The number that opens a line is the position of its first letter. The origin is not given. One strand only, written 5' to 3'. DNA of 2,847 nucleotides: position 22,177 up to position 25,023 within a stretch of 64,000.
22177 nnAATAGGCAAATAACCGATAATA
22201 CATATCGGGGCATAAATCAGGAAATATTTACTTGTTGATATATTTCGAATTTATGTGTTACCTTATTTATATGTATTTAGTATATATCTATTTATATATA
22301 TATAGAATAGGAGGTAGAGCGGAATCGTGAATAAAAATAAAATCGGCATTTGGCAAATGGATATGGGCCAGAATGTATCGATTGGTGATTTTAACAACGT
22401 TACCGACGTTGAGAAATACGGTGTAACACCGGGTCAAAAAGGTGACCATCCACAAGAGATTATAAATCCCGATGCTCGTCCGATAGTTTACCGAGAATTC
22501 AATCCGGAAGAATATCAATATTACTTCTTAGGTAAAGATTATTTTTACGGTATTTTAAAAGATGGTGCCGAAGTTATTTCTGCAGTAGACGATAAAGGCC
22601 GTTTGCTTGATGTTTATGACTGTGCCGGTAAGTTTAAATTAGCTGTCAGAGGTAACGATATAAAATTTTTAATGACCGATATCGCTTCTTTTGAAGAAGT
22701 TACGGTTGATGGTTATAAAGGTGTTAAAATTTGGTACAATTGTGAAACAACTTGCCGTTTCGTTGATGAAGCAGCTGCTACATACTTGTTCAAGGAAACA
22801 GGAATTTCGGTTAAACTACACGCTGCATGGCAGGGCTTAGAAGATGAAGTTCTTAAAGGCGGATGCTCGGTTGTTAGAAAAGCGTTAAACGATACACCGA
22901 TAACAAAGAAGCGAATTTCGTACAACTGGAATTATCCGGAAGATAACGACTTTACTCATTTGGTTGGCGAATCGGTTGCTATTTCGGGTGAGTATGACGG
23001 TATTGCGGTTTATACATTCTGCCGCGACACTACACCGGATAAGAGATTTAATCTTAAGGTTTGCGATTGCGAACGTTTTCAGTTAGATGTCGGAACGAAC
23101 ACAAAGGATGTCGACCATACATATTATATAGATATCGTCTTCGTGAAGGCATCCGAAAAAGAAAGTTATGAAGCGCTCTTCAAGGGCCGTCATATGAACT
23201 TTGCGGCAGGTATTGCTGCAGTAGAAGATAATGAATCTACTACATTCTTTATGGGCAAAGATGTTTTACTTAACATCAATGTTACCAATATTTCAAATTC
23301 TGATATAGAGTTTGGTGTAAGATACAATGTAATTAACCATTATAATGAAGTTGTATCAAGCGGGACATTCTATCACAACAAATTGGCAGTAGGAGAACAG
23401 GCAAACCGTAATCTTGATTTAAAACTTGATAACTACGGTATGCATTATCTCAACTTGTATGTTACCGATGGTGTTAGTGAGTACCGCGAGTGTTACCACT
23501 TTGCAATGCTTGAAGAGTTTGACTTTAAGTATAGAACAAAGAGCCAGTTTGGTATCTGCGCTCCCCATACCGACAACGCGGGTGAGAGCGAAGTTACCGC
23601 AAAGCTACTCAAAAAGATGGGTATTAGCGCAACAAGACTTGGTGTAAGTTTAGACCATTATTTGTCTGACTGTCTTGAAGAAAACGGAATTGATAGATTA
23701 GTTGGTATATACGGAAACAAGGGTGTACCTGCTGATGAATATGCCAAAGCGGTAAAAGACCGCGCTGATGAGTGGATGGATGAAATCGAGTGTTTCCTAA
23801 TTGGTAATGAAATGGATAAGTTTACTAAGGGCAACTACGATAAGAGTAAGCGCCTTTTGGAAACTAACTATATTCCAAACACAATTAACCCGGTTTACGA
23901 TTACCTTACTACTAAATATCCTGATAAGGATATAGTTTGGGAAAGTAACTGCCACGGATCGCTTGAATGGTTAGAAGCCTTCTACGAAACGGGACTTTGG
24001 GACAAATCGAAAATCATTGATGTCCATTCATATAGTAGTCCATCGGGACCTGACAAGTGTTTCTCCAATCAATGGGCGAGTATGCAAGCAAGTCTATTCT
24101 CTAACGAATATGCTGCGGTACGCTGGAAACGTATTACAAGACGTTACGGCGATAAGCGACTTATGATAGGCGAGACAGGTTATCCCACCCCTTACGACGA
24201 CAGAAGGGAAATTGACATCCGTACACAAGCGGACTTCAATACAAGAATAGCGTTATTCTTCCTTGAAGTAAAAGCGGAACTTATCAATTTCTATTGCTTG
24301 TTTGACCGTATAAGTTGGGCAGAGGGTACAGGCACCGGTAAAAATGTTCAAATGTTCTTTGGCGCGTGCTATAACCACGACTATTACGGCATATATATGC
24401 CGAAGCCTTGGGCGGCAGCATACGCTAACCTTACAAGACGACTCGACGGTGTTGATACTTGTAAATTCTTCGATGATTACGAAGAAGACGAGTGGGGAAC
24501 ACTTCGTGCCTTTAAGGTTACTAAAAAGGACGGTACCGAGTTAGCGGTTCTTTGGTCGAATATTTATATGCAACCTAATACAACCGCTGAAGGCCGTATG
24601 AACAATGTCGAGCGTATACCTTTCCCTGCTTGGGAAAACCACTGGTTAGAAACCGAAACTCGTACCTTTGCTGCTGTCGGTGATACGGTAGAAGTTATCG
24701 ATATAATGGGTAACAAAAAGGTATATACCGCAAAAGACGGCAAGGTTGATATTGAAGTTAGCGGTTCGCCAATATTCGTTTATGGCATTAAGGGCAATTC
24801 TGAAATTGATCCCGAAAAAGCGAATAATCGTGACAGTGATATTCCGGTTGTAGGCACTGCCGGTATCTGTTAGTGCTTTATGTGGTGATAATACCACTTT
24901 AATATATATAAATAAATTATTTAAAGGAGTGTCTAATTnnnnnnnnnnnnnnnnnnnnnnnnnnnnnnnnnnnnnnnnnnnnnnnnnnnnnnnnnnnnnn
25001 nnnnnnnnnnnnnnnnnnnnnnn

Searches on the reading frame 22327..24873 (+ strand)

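Call 11: search_protein_families(library=pfam, proteins=[window:22327-24873:+], max_evalue=0.001)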
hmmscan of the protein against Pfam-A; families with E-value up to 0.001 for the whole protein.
window:22327-24873:+ (848 aa): 0 families

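Call 99: search_protein_families(library=pfam, proteins=[window:22327-24870:+], max_evalue=5)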
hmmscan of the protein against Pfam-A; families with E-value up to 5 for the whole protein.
window:22327-24870:+ (848 aa): 1 family
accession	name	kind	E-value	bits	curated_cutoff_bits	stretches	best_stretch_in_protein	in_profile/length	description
PF07483.16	W_rich_C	-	0.26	11.8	26.2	1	145-204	15-74/105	Tryptophan-rich Synechocystis species C-terminal domain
